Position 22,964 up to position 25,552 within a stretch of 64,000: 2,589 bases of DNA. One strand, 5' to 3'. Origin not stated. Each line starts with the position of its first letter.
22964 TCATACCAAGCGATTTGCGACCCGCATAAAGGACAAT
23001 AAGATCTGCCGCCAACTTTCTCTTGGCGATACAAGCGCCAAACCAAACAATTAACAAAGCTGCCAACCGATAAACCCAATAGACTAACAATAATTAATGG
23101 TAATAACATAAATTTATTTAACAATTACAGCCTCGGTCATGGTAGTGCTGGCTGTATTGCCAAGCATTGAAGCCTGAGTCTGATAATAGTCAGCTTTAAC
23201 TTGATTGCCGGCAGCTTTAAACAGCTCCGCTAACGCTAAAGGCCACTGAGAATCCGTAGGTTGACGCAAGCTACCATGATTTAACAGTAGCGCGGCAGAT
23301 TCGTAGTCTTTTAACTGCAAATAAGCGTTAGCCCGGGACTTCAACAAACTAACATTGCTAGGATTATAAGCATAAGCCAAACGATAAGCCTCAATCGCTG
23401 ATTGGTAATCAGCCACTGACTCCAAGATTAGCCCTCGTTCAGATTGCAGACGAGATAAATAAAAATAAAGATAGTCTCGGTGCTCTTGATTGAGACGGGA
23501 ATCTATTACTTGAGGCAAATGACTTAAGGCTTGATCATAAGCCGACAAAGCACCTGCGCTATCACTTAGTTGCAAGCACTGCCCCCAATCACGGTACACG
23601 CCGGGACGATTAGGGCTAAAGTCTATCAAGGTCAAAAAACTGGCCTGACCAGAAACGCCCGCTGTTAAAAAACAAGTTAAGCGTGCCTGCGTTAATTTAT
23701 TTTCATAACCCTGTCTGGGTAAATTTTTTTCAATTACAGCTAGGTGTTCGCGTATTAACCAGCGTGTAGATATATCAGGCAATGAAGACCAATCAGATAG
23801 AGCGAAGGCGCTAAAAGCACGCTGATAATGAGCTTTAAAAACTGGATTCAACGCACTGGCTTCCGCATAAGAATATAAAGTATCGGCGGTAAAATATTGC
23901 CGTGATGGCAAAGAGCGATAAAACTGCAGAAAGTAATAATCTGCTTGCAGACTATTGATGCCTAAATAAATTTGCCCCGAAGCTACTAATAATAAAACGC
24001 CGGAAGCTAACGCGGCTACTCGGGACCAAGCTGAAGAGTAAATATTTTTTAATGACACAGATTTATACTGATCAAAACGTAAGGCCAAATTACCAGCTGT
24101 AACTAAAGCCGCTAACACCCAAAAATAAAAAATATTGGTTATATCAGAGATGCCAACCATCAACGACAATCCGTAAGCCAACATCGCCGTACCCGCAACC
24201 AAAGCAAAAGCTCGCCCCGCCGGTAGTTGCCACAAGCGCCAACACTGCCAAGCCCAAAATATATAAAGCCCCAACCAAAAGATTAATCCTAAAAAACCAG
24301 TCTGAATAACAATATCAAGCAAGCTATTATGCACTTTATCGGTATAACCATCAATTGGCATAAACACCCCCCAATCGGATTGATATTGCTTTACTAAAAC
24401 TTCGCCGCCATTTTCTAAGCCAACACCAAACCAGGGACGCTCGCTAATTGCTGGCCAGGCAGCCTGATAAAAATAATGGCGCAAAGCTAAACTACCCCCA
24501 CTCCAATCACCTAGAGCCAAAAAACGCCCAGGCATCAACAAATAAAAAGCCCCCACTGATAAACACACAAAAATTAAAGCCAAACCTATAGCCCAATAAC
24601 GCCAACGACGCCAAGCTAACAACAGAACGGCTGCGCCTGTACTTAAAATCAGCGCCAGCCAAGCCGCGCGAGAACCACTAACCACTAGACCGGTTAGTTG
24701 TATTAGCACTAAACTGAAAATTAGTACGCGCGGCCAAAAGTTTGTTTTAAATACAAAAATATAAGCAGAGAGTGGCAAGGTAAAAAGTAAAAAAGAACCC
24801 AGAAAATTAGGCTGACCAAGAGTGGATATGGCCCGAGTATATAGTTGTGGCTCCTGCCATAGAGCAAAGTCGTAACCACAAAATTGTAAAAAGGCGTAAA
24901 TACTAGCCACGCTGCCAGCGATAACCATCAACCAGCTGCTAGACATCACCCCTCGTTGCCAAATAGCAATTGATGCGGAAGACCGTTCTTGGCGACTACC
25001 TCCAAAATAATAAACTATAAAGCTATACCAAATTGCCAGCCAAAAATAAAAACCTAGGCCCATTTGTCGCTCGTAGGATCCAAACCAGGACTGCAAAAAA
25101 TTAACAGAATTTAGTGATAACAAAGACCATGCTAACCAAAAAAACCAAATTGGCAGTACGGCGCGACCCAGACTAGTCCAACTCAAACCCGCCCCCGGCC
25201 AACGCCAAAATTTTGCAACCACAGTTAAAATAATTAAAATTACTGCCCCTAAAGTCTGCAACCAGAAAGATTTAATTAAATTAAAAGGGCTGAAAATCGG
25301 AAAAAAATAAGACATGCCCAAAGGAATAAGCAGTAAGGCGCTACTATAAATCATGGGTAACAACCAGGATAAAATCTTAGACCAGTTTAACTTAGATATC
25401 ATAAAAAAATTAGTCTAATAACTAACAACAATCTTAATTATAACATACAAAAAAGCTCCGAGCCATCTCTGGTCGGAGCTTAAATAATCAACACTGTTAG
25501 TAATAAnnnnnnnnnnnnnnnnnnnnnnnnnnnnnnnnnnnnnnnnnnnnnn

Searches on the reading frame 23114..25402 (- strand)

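Call 9: search_protein_families(library=pfam, proteins=[window:23114-25402:-], max_evalue=0.01)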
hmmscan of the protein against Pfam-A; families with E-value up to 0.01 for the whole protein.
window:23114-25402:- (762 aa): 8 families
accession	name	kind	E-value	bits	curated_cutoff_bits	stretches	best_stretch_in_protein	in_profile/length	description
PF04932.20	Wzy_C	-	2.1e-20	73.4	31.7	1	232-377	3-149/149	O-Antigen ligase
PF07719.23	TPR_2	-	7.7e-08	32.3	27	0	653-683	4-34/34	Tetratricopeptide repeat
PF14559.12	TPR_19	-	3.5e-07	30.9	25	1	665-726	6-67/68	Tetratricopeptide repeat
PF00515.34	TPR_1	-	1.5e-06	28.2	27.8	0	655-683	6-34/34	Tetratricopeptide repeat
PF13432.12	TPR_16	-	4.3e-05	24.3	32.7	1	659-707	6-54/65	Tetratricopeptide repeat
PF13371.12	TPR_9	-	0.00048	20.5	35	0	661-717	6-62/73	Tetratricopeptide repeat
PF13181.12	TPR_8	-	0.0021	18.5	25.7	0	656-683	7-34/34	Tetratricopeptide repeat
PF13428.12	TPR_14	-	0.0064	17.5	23.5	0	686-726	3-43/44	Tetratricopeptide repeat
